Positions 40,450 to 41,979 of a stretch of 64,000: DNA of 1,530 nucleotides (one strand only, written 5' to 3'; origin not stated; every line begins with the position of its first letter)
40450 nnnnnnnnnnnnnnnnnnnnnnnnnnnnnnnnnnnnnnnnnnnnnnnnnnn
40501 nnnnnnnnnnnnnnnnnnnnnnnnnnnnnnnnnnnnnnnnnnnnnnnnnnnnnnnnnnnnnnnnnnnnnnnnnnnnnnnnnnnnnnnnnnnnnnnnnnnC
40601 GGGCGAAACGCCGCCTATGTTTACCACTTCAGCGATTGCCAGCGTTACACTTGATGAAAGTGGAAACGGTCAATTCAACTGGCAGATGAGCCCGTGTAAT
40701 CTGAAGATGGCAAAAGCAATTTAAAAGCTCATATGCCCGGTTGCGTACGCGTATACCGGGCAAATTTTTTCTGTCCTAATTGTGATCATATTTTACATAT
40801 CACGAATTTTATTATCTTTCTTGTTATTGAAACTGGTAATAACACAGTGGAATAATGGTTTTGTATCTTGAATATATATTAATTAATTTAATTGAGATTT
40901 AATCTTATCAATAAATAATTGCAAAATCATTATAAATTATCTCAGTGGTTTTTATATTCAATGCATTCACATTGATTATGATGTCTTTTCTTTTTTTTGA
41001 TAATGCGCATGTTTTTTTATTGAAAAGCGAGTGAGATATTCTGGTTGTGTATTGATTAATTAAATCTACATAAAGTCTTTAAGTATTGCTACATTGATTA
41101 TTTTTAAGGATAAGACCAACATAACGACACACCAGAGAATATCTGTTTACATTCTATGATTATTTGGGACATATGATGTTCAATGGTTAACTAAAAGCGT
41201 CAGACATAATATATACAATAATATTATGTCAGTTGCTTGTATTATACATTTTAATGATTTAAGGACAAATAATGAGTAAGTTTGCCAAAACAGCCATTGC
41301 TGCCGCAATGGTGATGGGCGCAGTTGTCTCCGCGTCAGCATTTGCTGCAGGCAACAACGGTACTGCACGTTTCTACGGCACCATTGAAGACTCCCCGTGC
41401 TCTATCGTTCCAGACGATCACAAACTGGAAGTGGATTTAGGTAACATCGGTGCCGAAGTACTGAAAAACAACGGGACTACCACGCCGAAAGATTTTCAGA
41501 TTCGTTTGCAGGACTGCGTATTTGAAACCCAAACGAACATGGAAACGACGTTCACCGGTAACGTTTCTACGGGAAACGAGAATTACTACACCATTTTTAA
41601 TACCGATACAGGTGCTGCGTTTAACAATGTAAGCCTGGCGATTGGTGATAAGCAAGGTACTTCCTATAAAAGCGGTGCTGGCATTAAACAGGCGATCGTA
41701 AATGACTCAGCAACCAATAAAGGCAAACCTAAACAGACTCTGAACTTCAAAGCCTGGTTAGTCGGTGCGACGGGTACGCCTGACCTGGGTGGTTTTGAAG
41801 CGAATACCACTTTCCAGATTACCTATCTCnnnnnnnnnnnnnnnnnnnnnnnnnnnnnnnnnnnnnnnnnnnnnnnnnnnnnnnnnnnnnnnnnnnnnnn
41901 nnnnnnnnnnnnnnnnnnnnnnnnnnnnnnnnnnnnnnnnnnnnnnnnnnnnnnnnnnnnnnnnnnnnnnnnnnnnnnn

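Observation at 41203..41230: Perfect 10-bp inverted repeat 40 bp upstream of the fimbrial major-subunit gene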

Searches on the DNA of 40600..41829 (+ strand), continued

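Call 56: search_dna_similar(query=window:41199-41234:+, collection=ecoli_genomes, mode=distant, max_evalue=10, rows=spread, max_rows=25)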
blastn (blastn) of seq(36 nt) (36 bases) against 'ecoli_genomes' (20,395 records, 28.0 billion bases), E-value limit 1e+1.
Records with a match: 21; places in all: 21; records where one place covers at least 80% of the query: 21.
Genomes with a match: 21 of 5426; with a place that covers at least 80% of the query: 21. Places per genome that has any: lowest 1, median 1, highest 1. On chromosomes: 21 places; on plasmids: 0.
Best place of each record, by identity: >=99% 21.
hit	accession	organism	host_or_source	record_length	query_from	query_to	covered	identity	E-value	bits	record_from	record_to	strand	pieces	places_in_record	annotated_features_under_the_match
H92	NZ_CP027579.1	Escherichia coli strain 2013C-4282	Homo sapiens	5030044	1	36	100%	100.0%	2e-9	66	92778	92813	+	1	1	none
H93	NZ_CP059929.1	Escherichia coli strain 162.2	Turkey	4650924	1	36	100%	100.0%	2e-9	66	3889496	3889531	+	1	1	none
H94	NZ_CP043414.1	Escherichia coli strain EC42405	bovine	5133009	1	36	100%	100.0%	2e-9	66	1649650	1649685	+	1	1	none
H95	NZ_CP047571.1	Escherichia coli strain 2EC1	Homo sapiens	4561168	1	36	100%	100.0%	2e-9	66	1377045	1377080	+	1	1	none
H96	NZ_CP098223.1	Escherichia coli strain Z0117EC0005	Canis lupus familiaris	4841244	1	36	100%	100.0%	2e-9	66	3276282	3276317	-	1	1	none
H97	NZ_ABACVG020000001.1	Escherichia coli strain 2020CK-00188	Homo sapiens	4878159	1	36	100%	100.0%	2e-9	66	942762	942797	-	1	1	none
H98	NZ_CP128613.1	Escherichia coli strain WL297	Homo sapiens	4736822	1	36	100%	100.0%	2e-9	66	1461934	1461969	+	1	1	none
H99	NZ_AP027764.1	Escherichia coli strain 2017-02-2CC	Homo sapiens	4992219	1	36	100%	100.0%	2e-9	66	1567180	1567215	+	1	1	none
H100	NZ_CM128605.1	Escherichia coli strain E200086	Homo sapiens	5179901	1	36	100%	100.0%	2e-9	66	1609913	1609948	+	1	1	none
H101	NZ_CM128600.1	Escherichia coli strain E400634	Homo sapiens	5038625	1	36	100%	100.0%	2e-9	66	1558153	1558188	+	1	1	none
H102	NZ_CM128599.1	Escherichia coli strain E500002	Homo sapiens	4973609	1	36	100%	100.0%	2e-9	66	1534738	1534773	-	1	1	none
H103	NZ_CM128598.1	Escherichia coli strain E600003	Homo sapiens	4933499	1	36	100%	100.0%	2e-9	66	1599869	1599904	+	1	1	none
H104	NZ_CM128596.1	Escherichia coli strain 100117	Homo sapiens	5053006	1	36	100%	100.0%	2e-9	66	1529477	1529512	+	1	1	none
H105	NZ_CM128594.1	Escherichia coli strain 100248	Homo sapiens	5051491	1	36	100%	100.0%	2e-9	66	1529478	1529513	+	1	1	none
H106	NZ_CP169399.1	Escherichia coli strain MFDS1022581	Animal source foods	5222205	1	36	100%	100.0%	2e-9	66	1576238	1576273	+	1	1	none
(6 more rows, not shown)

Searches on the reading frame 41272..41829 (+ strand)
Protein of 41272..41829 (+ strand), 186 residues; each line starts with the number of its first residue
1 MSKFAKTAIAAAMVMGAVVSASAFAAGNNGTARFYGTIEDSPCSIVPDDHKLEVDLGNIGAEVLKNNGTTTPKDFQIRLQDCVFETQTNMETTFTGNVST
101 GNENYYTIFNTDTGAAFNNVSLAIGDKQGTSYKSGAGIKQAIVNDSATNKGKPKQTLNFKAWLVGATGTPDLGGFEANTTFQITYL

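Call 17: find_related_loci(query=window:41272-41829:+, collection=genome_contigs, flank=2000)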
Query window:41272-41829:+ (186 aa) in genome_contigs; peptide patterns used: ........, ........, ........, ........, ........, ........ (x = any residue, [..] = any of these).
53 stretches matched a pattern; 8 encode a relative of the query (tblastn E <= 1e-3); 7 distinct loci.
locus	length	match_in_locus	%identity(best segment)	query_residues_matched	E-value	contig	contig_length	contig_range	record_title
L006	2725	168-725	97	1-186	6e-124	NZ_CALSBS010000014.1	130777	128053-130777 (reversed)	Pseudocitrobacter vendiensis strain CPO20170097T, whole genome shotgun sequence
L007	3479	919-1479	87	1-186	1e-98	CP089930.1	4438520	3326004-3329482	Escherichia coli strain E69 chromosome, complete genome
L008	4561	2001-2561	82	1-186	1e-95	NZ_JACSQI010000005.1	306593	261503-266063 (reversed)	Escherichia whittamii strain Sa2BVA5 NODE_5_length_306593_cov_8.374623, whole genome shotgun sequence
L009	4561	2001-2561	82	1-186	4e-95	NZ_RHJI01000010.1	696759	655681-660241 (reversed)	Escherichia sp. E1V33 1V33_10_consensus, whole genome shotgun sequence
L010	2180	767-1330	68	1-186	4e-76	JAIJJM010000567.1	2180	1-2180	MAG: Collinsella sp. isolate Map_57_008 contig_100_6304, whole genome shotgun sequence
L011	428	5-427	82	43-182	3e-76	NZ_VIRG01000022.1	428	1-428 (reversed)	Stappia sp. BW2 NODE_66_length_428_cov_0.747508_ID_131, whole genome shotgun sequence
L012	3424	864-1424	80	1-186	3e-84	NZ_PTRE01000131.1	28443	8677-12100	Escherichia sp. MOD1-EC7003 MOD1-EC7003_131_length_28443_cov_116, whole genome shotgun sequence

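Call 63: search_protein_families(library=pfam, proteins=[window:41272-41829:+])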
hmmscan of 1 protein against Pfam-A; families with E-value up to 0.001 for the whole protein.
window:41272-41829:+ (186 aa): 1 family
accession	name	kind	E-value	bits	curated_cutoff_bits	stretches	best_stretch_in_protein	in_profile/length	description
PF00419.26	Fimbrial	-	4e-17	63.3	25.6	1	34-185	3-150/151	Fimbrial protein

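Call 70: find_homologous_proteins(query=window:41272-41829:+, max_evalue=1e-20)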
Query window:41272-41829:+ (186 aa): 102 proteins with E <= 1e-20 among 248 candidates.
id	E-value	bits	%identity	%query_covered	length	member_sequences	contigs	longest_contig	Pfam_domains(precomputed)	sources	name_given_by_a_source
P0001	8.9e-117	405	100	100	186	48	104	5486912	PF00419.27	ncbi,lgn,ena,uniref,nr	ncbi:fimbrial protein [Escherichia coli]|uniref:Type 1 fimbrial protein n=1 Tax=Escherichia coli Tax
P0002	3.6e-112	390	95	100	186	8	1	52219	PF00419.27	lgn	-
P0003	8.0e-112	389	96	100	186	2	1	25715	PF00419.27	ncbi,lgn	ncbi:TPA: fimbrial protein [Escherichia coli]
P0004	4.6e-111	386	95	100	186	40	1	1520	PF00419.27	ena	-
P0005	8.0e-105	366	98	92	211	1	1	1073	PF00419.27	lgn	-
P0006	6.6e-97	340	87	100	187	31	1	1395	PF00419.27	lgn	-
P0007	4.1e-91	321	82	100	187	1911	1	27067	PF00419.27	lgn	-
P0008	5.8e-91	321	81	100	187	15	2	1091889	PF00419.27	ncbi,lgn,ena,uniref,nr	ncbi:fimbrial protein [Escherichia coli]|uniref:fimbrial protein n=1 Tax=Escherichia coli TaxID=562 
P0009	7.1e-91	321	82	100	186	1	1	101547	PF00419.27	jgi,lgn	jgi:type 1 fimbria pilin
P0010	1.4e-90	320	82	100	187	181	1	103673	PF00419.27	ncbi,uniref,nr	ncbi:type 1 fimbrial protein [Escherichia coli]|uniref:fimbrial protein n=1 Tax=Escherichia coli Tax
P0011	9.4e-90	317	81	100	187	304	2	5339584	PF00419.27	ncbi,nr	ncbi:fimbrial protein [Escherichia coli]|nr:fimbrial protein [Escherichia coli]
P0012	2.5e-87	309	80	100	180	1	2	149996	PF00419.27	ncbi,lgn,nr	ncbi:fimbrial protein [Escherichia coli]|nr:fimbrial protein [Escherichia coli] HEE9628834.1 fimbria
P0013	2.7e-87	309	80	98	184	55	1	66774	PF00419.27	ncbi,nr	ncbi:type 1 fimbrial protein, partial [Shigella flexneri]|nr:type 1 fimbrial protein [Shigella flexn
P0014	8.7e-87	307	77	100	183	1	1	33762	PF00419.27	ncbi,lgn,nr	ncbi:TPA: fimbrial protein [Escherichia coli]|nr:fimbrial protein [Escherichia coli]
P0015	9.8e-85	301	79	98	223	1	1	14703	PF00419.27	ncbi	-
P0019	9.0e-81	288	71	100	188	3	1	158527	PF00419.27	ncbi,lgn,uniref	ncbi:fimbrial protein [Escherichia coli]|uniref:fimbrial protein n=1 Tax=Escherichia coli TaxID=562 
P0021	6.2e-80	285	71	100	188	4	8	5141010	PF00419.27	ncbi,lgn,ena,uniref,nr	ncbi:fimbrial protein [Escherichia albertii]|uniref:fimbrial protein n=1 Tax=Escherichia albertii Ta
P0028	2.3e-68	247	65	100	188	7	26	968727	PF00419.27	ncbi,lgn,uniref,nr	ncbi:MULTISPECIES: fimbrial protein [unclassified Escherichia]|uniref:fimbrial protein n=1 Tax=uncla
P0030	5.6e-68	246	66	100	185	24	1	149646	-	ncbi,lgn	ncbi:type 1 fimbrial protein [Escherichia albertii]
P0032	8.8e-65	236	66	100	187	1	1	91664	-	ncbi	-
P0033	1.8e-63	231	64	99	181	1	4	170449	PF00419.27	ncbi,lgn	-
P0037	1.6e-56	209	60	100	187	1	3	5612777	PF00419.27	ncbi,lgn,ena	ncbi:fimbrial protein [Pseudocitrobacter corydidari]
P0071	1.1e-27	115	44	100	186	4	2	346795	PF00419.27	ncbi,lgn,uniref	ncbi:fimbrial major subunit StfA [Citrobacter arsenatis]|uniref:fimbrial major subunit StfA n=1 Tax=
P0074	3.1e-26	110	42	100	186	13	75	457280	PF00419.27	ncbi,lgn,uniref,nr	ncbi:fimbrial major subunit StfA [Salmonella enterica]|uniref:Fimbrial major subunit StfA n=3 Tax=Sa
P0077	8.9e-26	109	42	100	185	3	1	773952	-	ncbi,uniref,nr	ncbi:fimbrial major subunit StfA [Citrobacter sp. FP75]|uniref:fimbrial major subunit StfA n=1 Tax=C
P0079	1.6e-25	108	41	87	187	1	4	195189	PF00419.27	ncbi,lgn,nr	ncbi:fimbrial major subunit StfA [Salmonella enterica subsp. salamae]|nr:fimbrial major subunit StfA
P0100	1.3e-21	95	39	100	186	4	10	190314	-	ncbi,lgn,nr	ncbi:TPA: fimbrial major subunit StfA [Enterobacter chengduensis]|nr:fimbrial major subunit StfA [En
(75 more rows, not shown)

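Call 71: find_encoding_contigs(protein=P0021, flank=700, max_places=1)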
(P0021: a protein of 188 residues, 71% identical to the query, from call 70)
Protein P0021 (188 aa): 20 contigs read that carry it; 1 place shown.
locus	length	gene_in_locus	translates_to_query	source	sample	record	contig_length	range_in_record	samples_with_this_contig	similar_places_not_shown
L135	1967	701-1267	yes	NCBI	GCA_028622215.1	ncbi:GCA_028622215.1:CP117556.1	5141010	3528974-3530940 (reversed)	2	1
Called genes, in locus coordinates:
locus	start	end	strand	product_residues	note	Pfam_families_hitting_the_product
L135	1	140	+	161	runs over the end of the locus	PF00300:His_Phos_1 (weak)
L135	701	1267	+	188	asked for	PF00419:Fimbrial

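Call 72: find_encoding_contigs(protein=P0030, flank=700, max_places=1)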
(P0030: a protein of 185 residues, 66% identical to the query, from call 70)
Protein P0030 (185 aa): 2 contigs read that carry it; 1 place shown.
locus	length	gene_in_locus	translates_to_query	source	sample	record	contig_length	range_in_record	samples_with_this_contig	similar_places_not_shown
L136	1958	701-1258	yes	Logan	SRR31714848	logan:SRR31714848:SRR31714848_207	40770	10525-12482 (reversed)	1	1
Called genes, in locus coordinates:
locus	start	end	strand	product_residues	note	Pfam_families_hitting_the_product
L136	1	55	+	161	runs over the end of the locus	PF00300:His_Phos_1 (weak)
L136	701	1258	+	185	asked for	-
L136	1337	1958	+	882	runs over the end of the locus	PF13954:PapC_N, PF00577:Usher, PF13953:PapC_C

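Call 73: find_encoding_contigs(protein=P0028, flank=700, max_places=1)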
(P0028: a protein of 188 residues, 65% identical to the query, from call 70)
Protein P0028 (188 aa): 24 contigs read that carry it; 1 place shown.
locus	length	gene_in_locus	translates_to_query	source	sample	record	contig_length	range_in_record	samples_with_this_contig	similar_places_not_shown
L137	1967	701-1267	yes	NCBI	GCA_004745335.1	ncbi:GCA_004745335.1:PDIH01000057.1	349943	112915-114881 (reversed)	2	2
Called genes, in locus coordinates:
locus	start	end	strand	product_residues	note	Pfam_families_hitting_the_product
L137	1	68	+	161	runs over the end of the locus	PF00300:His_Phos_1 (weak)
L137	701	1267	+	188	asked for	PF00419:Fimbrial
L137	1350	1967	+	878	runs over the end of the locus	PF13954:PapC_N, PF00577:Usher, PF13953:PapC_C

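Call 74: find_encoding_contigs(protein=P0037, flank=700, max_places=1)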
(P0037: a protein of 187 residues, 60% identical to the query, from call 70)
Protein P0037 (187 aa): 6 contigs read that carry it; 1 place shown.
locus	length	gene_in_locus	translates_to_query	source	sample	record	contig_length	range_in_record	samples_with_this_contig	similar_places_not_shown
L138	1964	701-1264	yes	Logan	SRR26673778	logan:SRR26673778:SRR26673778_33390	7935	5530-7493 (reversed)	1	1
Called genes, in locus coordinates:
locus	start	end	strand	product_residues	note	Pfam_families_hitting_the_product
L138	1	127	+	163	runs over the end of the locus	PF04386:SspB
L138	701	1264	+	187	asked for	PF00419:Fimbrial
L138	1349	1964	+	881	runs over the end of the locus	PF13954:PapC_N, PF00577:Usher, PF13953:PapC_C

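Call 75: find_encoding_contigs(protein=P0032, flank=700, max_places=1)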
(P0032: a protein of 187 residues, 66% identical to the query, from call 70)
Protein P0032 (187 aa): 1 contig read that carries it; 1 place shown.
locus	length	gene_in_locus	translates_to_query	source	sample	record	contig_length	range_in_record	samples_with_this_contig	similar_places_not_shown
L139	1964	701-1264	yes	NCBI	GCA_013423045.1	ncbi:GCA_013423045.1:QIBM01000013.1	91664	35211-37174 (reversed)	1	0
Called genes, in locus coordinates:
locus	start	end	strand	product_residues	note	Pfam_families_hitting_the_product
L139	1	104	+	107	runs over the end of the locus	-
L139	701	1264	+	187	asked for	-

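Call 76: find_encoding_contigs(protein=P0033, flank=700, max_places=1)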
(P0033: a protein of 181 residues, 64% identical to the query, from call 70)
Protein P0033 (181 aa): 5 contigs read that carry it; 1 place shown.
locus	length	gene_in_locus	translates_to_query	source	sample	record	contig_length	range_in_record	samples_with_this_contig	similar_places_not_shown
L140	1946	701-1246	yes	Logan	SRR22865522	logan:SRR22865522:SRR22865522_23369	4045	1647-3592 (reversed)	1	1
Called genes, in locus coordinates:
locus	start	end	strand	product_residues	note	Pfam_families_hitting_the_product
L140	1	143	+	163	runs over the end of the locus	PF04386:SspB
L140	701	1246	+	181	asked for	PF00419:Fimbrial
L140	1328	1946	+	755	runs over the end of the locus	?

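Call 77: find_encoding_contigs(protein=P0074, flank=700, max_places=1)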
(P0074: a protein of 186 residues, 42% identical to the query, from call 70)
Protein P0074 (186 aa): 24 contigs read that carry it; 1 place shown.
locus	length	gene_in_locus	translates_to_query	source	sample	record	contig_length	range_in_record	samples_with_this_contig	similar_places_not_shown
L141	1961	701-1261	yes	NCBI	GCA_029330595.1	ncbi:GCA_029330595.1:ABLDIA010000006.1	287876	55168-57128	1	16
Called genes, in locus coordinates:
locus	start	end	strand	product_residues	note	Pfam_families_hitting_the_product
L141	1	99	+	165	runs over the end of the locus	PF04386:SspB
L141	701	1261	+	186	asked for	PF00419:Fimbrial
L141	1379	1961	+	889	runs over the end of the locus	PF13954:PapC_N, PF00577:Usher, PF13953:PapC_C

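Call 78: find_encoding_contigs(protein=P0071, flank=700, max_places=1)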
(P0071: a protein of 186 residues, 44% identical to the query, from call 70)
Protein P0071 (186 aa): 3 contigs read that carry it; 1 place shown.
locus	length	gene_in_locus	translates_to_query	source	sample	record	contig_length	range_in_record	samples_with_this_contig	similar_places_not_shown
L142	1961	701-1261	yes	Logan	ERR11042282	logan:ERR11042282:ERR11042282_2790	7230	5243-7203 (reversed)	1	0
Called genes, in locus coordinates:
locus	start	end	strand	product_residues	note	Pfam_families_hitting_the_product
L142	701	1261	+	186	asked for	PF00419:Fimbrial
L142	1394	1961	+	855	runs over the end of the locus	PF13954:PapC_N, PF00577:Usher, PF13953:PapC_C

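Call 79: find_encoding_contigs(protein=P0100, flank=700, max_places=1)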
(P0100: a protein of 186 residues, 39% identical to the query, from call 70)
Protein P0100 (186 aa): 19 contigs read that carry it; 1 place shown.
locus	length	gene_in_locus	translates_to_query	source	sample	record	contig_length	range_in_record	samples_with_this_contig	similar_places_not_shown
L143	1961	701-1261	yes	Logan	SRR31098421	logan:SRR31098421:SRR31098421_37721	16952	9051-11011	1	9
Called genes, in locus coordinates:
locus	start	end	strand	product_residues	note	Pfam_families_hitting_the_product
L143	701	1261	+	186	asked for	-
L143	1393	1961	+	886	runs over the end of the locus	PF13954:PapC_N, PF00577:Usher, PF13953:PapC_C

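Call 80: find_encoding_contigs(protein=P0019, flank=700, max_places=1)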
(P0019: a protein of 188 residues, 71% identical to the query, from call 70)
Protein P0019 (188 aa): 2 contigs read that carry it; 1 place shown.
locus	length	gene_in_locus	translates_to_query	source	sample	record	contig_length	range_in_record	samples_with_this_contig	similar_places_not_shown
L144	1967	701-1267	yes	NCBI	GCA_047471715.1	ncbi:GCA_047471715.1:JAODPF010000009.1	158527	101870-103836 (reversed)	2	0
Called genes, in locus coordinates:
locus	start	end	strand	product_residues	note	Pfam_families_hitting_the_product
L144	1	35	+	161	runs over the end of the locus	PF00300:His_Phos_1 (weak)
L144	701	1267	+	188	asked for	PF00419:Fimbrial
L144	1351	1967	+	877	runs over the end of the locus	PF13954:PapC_N, PF00577:Usher, PF13953:PapC_C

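Call 88: find_encoding_contigs(protein=P0079, flank=300, max_places=1)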
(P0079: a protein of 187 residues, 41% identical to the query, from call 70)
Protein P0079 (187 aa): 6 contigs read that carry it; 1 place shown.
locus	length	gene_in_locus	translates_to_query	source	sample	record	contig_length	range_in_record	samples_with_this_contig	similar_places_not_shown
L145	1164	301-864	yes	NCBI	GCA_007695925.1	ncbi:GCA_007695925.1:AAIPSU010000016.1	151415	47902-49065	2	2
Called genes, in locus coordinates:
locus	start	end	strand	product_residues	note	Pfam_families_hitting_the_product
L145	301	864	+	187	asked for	PF00419:Fimbrial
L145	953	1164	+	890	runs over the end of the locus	PF13954:PapC_N, PF00577:Usher, PF13953:PapC_C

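Call 89: find_encoding_contigs(protein=P0077, flank=300, max_places=1)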
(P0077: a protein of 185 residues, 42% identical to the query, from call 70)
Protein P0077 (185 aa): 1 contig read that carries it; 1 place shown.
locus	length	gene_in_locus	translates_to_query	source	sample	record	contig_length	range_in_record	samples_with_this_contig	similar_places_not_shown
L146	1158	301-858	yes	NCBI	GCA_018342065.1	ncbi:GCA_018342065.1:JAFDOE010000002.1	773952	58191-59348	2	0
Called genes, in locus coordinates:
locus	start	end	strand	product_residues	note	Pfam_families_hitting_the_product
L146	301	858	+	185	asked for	-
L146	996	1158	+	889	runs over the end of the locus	PF13954:PapC_N, PF00577:Usher, PF13953:PapC_C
